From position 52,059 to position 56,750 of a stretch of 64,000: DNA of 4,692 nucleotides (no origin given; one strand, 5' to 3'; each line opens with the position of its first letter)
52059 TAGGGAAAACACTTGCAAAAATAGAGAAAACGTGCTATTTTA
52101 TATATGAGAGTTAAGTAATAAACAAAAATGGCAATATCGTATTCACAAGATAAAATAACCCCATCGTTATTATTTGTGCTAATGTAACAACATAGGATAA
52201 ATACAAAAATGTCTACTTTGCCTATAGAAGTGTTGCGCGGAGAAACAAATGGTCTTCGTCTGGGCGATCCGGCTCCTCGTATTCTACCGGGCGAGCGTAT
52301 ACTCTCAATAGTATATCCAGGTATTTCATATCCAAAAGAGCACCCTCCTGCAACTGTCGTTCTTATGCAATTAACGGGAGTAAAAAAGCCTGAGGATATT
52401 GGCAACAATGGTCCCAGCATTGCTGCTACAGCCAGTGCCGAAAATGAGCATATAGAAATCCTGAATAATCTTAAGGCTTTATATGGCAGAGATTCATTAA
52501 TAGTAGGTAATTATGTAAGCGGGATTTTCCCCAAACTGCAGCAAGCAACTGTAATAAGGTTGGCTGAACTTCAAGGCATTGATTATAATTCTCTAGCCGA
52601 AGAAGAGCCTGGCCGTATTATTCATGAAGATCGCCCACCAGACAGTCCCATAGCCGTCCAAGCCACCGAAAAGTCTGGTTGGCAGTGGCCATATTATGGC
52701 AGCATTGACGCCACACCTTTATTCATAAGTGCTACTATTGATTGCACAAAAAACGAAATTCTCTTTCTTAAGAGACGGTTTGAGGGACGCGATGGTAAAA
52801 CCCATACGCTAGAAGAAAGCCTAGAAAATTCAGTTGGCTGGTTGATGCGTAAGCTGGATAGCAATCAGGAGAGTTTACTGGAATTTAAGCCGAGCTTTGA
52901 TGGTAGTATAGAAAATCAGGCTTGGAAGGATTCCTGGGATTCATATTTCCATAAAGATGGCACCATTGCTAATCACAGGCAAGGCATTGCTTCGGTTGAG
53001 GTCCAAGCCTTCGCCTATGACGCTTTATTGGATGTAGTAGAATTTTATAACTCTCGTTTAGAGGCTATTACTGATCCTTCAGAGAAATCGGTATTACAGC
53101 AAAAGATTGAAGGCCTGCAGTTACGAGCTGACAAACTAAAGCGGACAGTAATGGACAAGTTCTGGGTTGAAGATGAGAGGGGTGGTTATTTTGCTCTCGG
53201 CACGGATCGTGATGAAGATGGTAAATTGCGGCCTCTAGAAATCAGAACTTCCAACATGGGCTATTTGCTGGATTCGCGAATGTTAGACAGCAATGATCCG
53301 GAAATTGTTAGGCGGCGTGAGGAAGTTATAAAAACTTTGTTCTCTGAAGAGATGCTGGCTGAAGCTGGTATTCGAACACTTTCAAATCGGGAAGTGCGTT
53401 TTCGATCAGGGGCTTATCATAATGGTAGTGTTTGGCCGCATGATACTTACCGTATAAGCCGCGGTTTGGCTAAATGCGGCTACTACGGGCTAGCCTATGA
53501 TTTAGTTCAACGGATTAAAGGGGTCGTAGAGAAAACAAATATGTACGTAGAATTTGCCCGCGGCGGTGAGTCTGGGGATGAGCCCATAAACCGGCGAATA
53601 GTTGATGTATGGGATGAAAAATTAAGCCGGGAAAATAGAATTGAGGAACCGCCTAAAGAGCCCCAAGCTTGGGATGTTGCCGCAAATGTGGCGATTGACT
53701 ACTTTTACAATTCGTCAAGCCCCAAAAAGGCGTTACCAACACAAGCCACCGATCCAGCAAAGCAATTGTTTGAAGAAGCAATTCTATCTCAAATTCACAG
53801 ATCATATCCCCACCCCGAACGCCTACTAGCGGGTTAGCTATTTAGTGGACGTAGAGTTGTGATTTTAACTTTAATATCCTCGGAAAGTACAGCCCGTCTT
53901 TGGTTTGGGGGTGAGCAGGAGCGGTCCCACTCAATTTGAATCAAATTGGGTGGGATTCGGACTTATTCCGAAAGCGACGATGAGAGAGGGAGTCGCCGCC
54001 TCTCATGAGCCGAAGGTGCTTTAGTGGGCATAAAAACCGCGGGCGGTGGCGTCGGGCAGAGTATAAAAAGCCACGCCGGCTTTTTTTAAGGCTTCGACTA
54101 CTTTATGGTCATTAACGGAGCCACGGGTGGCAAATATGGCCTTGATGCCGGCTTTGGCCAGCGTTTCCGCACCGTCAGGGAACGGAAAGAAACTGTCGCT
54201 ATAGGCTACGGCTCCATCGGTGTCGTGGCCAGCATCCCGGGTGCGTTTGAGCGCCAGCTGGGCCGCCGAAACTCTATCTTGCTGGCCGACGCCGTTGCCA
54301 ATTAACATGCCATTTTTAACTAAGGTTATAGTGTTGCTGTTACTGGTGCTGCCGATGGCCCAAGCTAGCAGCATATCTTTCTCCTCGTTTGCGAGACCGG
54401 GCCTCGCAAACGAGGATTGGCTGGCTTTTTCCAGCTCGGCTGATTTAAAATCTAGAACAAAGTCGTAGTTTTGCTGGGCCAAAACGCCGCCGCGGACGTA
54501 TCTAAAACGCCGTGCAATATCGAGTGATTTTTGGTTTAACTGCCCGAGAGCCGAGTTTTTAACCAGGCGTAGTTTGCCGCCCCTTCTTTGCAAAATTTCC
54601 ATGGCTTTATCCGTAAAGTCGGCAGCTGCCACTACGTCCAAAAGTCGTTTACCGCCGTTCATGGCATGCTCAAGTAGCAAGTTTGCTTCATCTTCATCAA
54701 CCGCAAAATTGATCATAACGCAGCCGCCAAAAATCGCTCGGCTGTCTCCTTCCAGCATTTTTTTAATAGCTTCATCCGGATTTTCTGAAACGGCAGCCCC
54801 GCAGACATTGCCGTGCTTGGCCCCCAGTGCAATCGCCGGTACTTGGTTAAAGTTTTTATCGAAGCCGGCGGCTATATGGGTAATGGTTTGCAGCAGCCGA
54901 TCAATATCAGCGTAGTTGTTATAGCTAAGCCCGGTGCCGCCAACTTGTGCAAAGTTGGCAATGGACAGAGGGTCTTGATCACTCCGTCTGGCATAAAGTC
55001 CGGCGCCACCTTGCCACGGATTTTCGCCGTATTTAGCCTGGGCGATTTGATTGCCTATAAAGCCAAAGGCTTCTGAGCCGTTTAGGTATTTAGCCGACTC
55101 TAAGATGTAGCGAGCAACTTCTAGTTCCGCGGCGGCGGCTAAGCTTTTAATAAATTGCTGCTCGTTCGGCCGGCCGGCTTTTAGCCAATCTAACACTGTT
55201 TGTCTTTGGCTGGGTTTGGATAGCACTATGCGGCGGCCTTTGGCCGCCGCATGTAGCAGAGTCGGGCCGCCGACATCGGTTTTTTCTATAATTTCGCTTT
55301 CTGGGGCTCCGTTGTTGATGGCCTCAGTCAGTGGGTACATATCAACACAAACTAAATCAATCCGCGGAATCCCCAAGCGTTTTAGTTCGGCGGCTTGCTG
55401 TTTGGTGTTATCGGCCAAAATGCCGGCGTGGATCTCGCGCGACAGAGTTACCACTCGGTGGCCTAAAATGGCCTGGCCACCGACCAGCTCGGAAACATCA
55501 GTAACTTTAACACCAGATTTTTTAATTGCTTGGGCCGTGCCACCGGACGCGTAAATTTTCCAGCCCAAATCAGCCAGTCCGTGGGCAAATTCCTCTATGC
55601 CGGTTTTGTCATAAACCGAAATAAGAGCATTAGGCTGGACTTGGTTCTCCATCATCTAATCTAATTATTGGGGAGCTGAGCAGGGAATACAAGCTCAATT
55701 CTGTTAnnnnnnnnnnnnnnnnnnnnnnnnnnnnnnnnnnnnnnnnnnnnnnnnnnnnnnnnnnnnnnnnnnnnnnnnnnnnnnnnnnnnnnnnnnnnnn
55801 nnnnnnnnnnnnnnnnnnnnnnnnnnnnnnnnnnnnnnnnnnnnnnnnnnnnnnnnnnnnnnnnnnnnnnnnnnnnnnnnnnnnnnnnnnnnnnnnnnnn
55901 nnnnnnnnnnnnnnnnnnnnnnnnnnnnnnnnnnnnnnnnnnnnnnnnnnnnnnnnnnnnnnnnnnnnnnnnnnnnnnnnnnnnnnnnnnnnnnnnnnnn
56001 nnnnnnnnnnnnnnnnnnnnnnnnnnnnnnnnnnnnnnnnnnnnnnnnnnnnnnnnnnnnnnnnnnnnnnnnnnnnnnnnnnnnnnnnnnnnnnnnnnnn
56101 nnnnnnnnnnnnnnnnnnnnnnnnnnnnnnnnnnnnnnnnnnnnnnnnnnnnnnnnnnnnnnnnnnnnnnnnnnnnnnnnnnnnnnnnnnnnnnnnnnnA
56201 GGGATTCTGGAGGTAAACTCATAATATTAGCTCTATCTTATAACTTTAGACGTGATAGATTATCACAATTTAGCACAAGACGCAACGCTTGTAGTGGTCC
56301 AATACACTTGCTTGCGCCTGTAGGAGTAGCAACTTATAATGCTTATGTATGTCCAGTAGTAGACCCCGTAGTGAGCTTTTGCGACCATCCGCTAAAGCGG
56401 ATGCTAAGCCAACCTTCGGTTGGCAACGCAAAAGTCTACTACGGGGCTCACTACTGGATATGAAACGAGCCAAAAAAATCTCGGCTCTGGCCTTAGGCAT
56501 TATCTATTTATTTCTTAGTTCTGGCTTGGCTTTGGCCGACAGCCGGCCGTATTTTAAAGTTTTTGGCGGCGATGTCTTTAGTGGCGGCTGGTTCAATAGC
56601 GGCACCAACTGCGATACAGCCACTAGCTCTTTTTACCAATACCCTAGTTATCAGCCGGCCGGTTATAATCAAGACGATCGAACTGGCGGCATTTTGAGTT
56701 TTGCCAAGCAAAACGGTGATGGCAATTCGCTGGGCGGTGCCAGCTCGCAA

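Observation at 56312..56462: Three-way-junction element inserted in frame between a leaderless-type start and the signal peptide of a pilus-adjacent secreted protein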

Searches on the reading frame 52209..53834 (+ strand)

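Call 11: search_protein_families(library=pfam, proteins=[window:52209-53834:+], max_evalue=0.01)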
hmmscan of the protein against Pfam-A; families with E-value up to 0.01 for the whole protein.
window:52209-53834:+ (542 aa): 2 families
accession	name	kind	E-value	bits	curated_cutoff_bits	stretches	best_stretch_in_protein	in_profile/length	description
PF22422.2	MGH1-like_GH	-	2.9e-08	34.1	27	1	199-438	117-326/356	Mannosylglycerate hydrolase MGH1-like glycoside hydrolase domain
PF06202.20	GDE_C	-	1.2e-05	24.9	21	1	161-411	75-298/367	Amylo-alpha-1,6-glucosidase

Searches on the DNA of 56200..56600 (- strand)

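Call 9: search_rna_families(source=window, start=56200, end=56600, threshold=evalue, max_evalue=10, show_alignments=3)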
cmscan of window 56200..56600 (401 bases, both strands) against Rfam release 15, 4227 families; matches with E-value up to 10: 1.
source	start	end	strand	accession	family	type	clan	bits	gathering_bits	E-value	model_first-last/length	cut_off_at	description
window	56366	56444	+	RF04165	mir-2483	Gene; miRNA;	-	18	75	0.92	1-80/80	no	mir-2483 microRNA precursor family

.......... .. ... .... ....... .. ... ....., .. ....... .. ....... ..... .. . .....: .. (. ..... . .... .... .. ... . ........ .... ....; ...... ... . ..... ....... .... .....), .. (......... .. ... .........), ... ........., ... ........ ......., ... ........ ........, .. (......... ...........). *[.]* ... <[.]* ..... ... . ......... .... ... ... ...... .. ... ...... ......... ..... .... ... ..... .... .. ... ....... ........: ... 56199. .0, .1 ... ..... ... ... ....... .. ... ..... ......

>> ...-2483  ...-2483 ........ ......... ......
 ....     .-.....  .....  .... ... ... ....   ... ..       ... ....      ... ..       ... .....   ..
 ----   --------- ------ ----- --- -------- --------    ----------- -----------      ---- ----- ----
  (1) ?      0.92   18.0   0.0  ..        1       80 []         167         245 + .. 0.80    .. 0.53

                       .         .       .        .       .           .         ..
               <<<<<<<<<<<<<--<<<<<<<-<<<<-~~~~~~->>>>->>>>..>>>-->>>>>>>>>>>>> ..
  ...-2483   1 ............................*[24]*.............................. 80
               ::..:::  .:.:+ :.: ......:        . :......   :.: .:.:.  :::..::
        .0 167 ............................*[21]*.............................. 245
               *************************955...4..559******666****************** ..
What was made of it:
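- On Riboswitch or other curated cis-regulatory RNA: The only sub-threshold match is mir-2483, 18 bits against a threshold of 75 (call 9).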

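Call 75: build_rna_model(alignment_id=A2)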
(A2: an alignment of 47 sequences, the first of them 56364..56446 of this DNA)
Model R1 built from alignment A2 (47 sequences, 97 columns); structure: RNAalifold consensus.
model positions 84; base pairs 17; branch points 0; effective number of sequences 3.53; information 0.676 bits per position. Calibrated on 0.2 Mb of random sequence (short: E-values are rough).
structure used (alignment columns):
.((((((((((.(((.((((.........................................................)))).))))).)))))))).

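Call 76: search_with_rna_model(model_id=R1, source=window, filters=off, max_evalue=1, show_alignments=3)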
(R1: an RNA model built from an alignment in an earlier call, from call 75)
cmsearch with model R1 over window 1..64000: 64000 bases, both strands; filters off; matches with E-value up to 1: 10.
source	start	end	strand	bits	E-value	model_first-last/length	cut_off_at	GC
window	56364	56446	-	80.5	4e-20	1-84/84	no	0.55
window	56364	56446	+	48.7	2.6e-11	1-84/84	no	0.55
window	21277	21315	+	31.3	1.8e-06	1-84/84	no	0.67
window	21277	21315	-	19.6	0.0032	1-84/84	no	0.67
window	14853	14924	-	17.1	0.015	1-84/84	no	0.47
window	14853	14924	+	17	0.016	1-84/84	no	0.47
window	2481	2511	-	14.9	0.062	1-84/84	no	0.55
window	8296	8329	+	13.9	0.12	1-84/84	no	0.59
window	8296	8329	-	13.9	0.12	1-84/84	no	0.59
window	1615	1632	-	13.5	0.15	1-84/84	no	0.5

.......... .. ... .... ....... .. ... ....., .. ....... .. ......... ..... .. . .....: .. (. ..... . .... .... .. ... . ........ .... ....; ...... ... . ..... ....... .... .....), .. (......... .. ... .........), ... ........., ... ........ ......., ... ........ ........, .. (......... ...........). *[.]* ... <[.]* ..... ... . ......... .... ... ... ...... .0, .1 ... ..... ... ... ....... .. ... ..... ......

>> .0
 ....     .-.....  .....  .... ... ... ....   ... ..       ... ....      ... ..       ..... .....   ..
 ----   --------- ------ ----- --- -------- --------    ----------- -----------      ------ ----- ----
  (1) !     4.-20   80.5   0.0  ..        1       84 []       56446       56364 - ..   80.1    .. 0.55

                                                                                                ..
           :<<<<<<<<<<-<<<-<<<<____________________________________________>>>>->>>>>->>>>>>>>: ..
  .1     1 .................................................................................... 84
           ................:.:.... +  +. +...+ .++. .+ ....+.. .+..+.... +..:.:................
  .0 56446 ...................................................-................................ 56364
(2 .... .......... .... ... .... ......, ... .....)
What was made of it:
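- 56352..56458 (+): Family-A MITE, 107 nt, double-arm variant. Outer arms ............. (56352-56364) and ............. (56446-56458). Inner arms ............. (56364-56376) and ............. (56434-56446). Extended arms TTTTGCG (56377-56383) and CGCAAAA (56427-56433). Covariance model built from 47 copies scores the inner unit 80.5 bits, E = 4e-20 (call 76).
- On MITE: Two family-A copies lie in this 64-kb window (call 76).
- Two copies lie in the window itself (call 76).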
